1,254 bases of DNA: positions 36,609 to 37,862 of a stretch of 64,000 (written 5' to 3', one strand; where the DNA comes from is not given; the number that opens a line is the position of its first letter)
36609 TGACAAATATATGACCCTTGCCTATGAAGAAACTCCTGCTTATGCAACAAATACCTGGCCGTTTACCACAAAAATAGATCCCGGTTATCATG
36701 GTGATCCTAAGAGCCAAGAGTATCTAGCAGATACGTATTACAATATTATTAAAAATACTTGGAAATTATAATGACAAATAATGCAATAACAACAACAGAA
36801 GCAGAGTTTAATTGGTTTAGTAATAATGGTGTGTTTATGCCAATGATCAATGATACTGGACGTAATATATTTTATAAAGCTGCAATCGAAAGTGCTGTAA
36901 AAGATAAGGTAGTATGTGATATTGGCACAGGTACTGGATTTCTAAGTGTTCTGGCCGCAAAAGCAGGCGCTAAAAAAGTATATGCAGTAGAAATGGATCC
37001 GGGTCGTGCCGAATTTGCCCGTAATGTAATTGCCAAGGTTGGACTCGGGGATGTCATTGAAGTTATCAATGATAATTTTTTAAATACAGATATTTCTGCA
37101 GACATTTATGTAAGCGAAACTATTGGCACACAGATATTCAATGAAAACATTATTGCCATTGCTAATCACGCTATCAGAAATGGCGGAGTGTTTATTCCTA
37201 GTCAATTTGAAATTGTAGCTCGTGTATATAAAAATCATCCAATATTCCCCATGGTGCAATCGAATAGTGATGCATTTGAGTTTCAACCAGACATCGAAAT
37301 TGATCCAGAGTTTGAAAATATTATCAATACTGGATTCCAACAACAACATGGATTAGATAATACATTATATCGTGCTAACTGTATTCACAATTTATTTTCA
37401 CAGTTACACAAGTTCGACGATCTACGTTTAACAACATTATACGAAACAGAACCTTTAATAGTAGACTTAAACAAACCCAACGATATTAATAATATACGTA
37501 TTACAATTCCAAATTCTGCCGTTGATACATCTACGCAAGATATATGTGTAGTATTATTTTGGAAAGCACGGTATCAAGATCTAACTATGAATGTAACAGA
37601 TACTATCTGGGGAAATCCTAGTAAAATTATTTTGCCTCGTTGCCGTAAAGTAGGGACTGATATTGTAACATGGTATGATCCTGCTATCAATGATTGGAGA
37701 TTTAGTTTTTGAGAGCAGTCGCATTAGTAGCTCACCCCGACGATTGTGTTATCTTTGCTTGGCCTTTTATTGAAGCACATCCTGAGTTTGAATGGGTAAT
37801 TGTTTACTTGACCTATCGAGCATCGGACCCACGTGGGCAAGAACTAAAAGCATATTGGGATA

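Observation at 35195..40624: Carbohydrate de-acylation/methylation gene set: four SGNH-hydrolase-like paralogs, an LmbE/PIG-L deacetylase and a PrmA/PRMT-like methyltransferase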

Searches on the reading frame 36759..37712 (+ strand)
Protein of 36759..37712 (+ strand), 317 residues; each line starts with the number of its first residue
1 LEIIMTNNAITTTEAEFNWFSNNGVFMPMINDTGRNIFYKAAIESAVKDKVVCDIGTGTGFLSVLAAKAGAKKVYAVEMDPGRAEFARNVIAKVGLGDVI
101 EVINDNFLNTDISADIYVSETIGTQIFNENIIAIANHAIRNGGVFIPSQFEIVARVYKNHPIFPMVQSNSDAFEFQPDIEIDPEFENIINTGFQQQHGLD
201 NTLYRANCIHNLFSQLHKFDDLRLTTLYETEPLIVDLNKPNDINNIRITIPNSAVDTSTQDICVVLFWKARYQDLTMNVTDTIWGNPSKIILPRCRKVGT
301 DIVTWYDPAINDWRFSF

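Call 4: search_protein_families(library=pfam, proteins=[window:36759-37712:+], max_evalue=1)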
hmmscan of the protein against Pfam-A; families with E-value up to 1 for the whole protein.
window:36759-37712:+ (317 aa): 19 families
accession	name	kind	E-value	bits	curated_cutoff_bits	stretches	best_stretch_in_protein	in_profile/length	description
PF06325.19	PrmA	-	1e-08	35.5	22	1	48-148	161-259/296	Ribosomal protein L11 methyltransferase (PrmA)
PF13847.12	Methyltransf_31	-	3.7e-07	30.4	27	1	48-157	3-119/145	Methyltransferase domain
PF00398.26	RrnaAD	-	4.9e-07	29.5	24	1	36-126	21-96/263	Ribosomal RNA adenine dimethylase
PF02475.24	TRM5-TYW2_MTfase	-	7.2e-06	26.5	28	1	43-144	30-132/164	TRM5/TYW2 methyltransferase domain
PF05175.20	MTS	-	1.4e-05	25.2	23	1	20-110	5-93/170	Methyltransferase small domain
PF13649.12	Methyltransf_25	-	1.9e-05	25.7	27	1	52-119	1-70/97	Methyltransferase domain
PF12847.13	Methyltransf_18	-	2.8e-05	24.6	27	1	43-109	8-76/151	Methyltransferase domain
PF01728.25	FtsJ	-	0.0005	20.5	24.1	1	48-109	21-85/181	FtsJ-like methyltransferase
PF08241.18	Methyltransf_11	-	0.0011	20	21.2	1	54-120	2-67/95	Methyltransferase domain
PF02527.21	GidB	-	0.0013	18.6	27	1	48-145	46-144/184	rRNA small subunit methyltransferase G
PF01596.23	Methyltransf_3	-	0.0041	16.9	22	1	47-107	43-105/204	O-methyltransferase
PF13679.12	Methyltransf_32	-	0.009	16.4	27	1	44-99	21-81/143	Methyltransferase domain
PF03602.21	Cons_hypoth95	-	0.016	15.4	24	1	42-107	35-101/182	Conserved hypothetical protein 95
PF13489.12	Methyltransf_23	-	0.016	15.4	27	1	47-87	21-60/164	Methyltransferase domain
PF24675.1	NpmA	-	0.017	14.9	60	1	47-87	22-61/214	16S rRNA (adenine(1408)-N(1))-methyltransferase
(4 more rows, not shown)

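Call 6: search_protein_families(library=phrogs, proteins=[window:36759-37712:+], max_evalue=0.01)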
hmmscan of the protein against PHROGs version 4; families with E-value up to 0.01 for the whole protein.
window:36759-37712:+ (317 aa): 4 families
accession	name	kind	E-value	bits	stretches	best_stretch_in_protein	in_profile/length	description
phrog_13505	-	other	1e-06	29.1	1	50-99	117-166/392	methyltransferase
phrog_27021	-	unknown function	6.2e-05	23.7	1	47-104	88-143/223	-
phrog_2640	-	other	0.00099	19.1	1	50-135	166-253/345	zinc containing alcohol dehydrogenase superfamily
phrog_3820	-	other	0.0084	16.2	0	40-114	60-135/255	DNA methyltransferase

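Call 14: search_solved_structures(query=window:36759-37712:+, max_evalue=0.001, show_alignments=2)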
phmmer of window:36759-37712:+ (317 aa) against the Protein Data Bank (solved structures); distinct sequences matched with E-value up to 0.001: 66 (the best 60 are shown).
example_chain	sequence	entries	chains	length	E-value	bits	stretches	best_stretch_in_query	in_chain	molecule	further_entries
6dnz_A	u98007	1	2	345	3.4e-16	62.8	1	7-133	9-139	Arginine N-methyltransferase, putative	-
4c4a_A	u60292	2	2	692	1.2e-14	57.6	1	26-136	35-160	PROTEIN ARGININE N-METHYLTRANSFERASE 7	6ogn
4x41_A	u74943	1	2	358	4.5e-14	55.8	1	8-151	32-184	Protein arginine N-methyltransferase 8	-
7rbq_A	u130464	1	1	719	7e-14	55.2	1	18-138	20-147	Protein arginine N-methyltransferase 9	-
6pdm_A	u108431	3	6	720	7e-14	55.2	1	18-138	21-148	Protein arginine N-methyltransferase 9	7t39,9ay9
8rbk_A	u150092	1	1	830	7.3e-14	55.1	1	17-138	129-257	MGC151858 protein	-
5dst_A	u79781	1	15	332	7.5e-14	55.1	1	10-151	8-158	Protein arginine N-methyltransferase 8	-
9vkf_A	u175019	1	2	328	1.6e-13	54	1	17-152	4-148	Protein arginine N-methyltransferase 1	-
1g6q_1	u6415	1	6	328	6e-13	52.1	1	17-152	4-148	HNRNP ARGININE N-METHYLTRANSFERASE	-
5dwq_A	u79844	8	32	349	2.7e-12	50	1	29-163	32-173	Histone-arginine methyltransferase CARM1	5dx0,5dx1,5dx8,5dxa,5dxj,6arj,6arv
2y1w_A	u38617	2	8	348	2.7e-12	50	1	29-163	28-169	HISTONE-ARGININE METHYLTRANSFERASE CARM1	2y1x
3b3f_A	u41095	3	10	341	2.7e-12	50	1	29-163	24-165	Histone-arginine methyltransferase CARM1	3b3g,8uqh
4ikp_A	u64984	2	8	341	2.7e-12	49.9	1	29-163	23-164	Histone-arginine methyltransferase CARM1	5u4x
6s70_A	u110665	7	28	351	2.7e-12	49.9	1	29-163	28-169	Histone-arginine methyltransferase CARM1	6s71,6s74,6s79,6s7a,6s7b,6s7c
7fai_A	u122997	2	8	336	2.8e-12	49.9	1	29-163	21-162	Histone-arginine methyltransferase CARM1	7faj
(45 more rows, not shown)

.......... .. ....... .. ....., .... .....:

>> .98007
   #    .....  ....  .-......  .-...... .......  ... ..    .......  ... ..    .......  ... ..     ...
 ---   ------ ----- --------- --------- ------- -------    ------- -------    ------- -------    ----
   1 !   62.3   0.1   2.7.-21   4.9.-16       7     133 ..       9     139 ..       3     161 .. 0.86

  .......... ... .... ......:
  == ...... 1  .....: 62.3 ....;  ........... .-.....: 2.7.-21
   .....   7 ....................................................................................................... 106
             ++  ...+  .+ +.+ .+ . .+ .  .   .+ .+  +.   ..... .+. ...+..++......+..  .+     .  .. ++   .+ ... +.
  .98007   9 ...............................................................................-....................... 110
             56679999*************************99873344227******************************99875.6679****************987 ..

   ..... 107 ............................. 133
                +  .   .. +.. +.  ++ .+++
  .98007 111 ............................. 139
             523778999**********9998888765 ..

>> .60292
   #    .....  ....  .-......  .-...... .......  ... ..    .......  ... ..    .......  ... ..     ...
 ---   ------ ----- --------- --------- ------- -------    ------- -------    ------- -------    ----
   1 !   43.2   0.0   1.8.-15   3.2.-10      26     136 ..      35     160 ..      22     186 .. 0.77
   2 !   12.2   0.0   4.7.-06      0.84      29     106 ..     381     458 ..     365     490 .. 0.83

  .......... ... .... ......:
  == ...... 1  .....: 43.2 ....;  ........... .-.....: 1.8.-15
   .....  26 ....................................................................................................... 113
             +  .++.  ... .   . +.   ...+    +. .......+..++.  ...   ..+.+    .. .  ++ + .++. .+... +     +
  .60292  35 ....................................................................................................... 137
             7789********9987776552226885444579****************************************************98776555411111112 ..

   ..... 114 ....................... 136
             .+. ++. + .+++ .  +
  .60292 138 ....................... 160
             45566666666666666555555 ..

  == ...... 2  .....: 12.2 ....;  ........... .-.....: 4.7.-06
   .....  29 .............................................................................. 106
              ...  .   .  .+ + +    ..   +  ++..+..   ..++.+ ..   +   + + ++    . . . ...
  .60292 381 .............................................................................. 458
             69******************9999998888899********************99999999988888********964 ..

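Call 36: find_related_loci(query=window:36771-37712:+, collection=viral_contigs, flank=6000)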
Query window:36771-37712:+ (313 aa) in viral_contigs; peptide patterns used: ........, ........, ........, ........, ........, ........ (x = any residue, [..] = any of these).
50 stretches matched a pattern; 39 encode a relative of the query (tblastn E <= 1e-3); 39 distinct loci.
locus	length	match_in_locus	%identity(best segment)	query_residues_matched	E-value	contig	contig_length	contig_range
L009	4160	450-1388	70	1-313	4e-157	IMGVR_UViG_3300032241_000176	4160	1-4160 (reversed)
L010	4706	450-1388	70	1-313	5e-155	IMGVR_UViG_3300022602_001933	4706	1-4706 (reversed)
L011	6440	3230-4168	70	1-313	1e-152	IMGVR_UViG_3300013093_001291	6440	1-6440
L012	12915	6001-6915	69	6-313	2e-145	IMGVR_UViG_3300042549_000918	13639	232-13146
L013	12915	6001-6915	69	6-313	2e-145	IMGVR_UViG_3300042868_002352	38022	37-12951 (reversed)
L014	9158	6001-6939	64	1-313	4e-144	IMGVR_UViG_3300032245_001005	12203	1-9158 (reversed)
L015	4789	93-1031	64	1-313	3e-144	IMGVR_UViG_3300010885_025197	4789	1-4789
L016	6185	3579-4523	67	1-313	1e-142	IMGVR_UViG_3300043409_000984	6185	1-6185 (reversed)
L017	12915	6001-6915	65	6-313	2e-135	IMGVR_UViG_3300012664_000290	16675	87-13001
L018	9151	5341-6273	62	1-313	9e-134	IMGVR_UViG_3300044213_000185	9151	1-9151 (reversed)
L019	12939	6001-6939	61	1-313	3e-129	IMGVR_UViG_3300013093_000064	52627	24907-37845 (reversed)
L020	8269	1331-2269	61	1-313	3e-129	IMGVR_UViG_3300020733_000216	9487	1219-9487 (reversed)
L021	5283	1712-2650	60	1-313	2e-129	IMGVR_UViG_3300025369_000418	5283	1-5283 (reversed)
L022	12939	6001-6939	60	1-313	6e-129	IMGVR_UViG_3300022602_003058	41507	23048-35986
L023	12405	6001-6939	60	1-313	7e-129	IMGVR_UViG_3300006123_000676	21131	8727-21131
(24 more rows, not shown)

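Call 42: search_solved_structures(query=A5, max_evalue=0.001, show_alignments=2)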
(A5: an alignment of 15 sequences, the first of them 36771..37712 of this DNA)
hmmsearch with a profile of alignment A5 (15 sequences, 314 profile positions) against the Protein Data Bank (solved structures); distinct sequences matched with E-value up to 0.001: 73 (the best 60 are shown).
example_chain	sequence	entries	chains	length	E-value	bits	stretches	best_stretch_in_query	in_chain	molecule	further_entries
4c4a_A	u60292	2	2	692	4.6e-24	88.6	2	19-136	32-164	PROTEIN ARGININE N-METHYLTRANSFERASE 7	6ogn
6dnz_A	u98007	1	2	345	5.3e-22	81.9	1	4-139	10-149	Arginine N-methyltransferase, putative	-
4x41_A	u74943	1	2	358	6e-22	81.7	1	6-150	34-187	Protein arginine N-methyltransferase 8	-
5dst_A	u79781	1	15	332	8.1e-22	81.2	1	6-150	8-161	Protein arginine N-methyltransferase 8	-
1g6q_1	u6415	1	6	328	1e-19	74.4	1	13-150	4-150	HNRNP ARGININE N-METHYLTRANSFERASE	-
9vkf_A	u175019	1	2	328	1.2e-19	74.1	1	12-150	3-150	Protein arginine N-methyltransferase 1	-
1or8_A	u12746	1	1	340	1.7e-19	73.6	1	6-137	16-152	Protein arginine N-methyltransferase 1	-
1ori_A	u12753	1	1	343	1.7e-19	73.6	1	6-137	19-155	Protein arginine N-methyltransferase 1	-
8z2z_A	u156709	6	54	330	3.8e-19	72.5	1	6-137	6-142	Protein arginine N-methyltransferase 1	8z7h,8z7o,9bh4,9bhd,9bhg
6nt2_A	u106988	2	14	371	4.9e-19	72.1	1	6-137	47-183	Protein arginine N-methyltransferase 1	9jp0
8dur_A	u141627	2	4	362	5.5e-19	71.9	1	7-147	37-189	Protein arginine N-methyltransferase 1 (PRMT1) | PUA domain-containing protein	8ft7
1orh_A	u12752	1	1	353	9.5e-19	71.2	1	6-137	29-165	Protein arginine N-methyltransferase 1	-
3q7e_A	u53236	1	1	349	1.2e-18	70.8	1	6-137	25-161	Protein arginine N-methyltransferase 1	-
5dwq_A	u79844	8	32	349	1.3e-18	70.7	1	23-174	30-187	Histone-arginine methyltransferase CARM1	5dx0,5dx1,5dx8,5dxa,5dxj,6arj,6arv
2y1w_A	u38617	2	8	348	1.3e-18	70.7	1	23-174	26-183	HISTONE-ARGININE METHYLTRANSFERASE CARM1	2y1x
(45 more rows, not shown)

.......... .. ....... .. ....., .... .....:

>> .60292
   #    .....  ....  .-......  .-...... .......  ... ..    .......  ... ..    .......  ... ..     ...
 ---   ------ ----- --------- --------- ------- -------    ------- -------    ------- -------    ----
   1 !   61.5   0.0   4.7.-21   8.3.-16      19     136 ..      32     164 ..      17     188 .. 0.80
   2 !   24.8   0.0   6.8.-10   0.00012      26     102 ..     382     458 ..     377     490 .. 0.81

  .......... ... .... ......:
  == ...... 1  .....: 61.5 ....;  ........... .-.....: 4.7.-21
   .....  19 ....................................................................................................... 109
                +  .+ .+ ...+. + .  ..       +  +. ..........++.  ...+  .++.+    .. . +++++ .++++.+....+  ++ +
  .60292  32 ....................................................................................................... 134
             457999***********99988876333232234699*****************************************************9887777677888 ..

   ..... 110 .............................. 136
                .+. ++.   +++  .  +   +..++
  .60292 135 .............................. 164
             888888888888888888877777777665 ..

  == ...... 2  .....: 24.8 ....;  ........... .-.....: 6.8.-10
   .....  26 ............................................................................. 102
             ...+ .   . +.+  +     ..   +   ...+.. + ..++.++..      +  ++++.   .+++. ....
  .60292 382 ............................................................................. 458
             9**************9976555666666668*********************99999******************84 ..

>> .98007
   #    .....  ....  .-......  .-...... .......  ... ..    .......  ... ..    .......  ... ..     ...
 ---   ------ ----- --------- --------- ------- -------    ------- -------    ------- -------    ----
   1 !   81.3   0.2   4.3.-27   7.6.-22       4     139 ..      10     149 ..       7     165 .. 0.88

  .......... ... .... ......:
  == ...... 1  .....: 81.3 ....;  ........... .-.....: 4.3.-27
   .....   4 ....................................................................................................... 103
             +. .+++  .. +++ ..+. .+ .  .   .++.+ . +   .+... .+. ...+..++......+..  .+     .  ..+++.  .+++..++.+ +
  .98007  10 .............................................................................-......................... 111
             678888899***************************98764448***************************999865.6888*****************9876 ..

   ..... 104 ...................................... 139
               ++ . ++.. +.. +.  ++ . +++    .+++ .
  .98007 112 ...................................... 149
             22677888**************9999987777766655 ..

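Call 51: search_protein_families(library=ncbifam, proteins=[window:36771-37712:+], max_evalue=0.1)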
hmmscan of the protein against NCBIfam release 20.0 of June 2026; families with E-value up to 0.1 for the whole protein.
window:36771-37712:+ (313 aa): 46 families (the best 25 are shown)
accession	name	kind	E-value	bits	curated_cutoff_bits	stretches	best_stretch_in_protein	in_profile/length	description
NF041081.1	prot_lys_mtase_Arch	equivalog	7.9e-11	42.2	200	1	41-148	6-113/142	protein-lysine N-methyltransferase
TIGR00406.1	prmA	equivalog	4.2e-09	36.2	183.15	1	43-122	158-238/288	50S ribosomal protein L11 methyltransferase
NF001785.0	PRK00517.2-2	equivalog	4.4e-08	32.6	188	1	38-93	139-194/282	50S ribosomal protein L11 methyltransferase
NF043040.1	corrin_prot_MT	hypoth_equivalog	2e-07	30.6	180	1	35-103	31-99/216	corrinoid protein-associated methyltransferase CpaM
TIGR02469.1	CbiT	equivalog_domain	1.8e-06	28.2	78.3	1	44-142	19-119/124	precorrin-6Y C5,15-methyltransferase (decarboxylating) subunit CbiT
NF011529.0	PRK14968.1-3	equivalog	2e-06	27.4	162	1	42-103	32-92/198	putative methyltransferase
TIGR04188.1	methyltr_grsp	subfamily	2.3e-06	27.2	380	1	45-93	108-157/363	ATP-grasp peptide maturase system methyltransferase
NF001556.0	PRK00377.1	equivalog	7.6e-06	25.8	238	1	44-142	40-142/198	cobalt-precorrin-6Y C(15)-methyltransferase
NF000499.2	Erm23S_rRNA_broad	equivalog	1e-05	25.1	212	1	43-109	22-84/244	23S ribosomal RNA methyltransferase Erm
TIGR00478.1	tly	subfamily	1.3e-05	24.7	185.8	1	42-83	73-114/228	TlyA family rRNA (cytidine-2'-O)-methyltransferase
TIGR00755.1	ksgA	equivalog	1.3e-05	24.7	171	1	44-110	29-91/256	16S rRNA (adenine(1518)-N(6)/adenine(1519)-N(6))-dimethyltransferase RsmA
TIGR00537.1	hemK_rel_arch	hypoth_equivalog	0.00011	22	87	1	37-92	13-68/179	HemK2/MTQ2 family protein methyltransferase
TIGR03534.1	RF_mod_PrmC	equivalog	0.00013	21.6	199.1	1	36-114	78-161/253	peptide chain release factor N(5)-glutamine methyltransferase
NF000058.2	Erm41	exception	0.00017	21.5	350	1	39-89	25-75/173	23S rRNA (adenine(2058)-N(6))-methyltransferase Erm(41)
NF011530.0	PRK14968.1-4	equivalog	0.00022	20.6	243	1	32-95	27-90/202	putative methyltransferase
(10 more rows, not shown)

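Call 66: search_dna_similar(query=window:36771-37712:+, collection=phages, mode=protein, max_rows=20, max_evalue=0.001)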
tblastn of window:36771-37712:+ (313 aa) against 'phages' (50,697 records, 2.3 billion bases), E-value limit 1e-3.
No match.
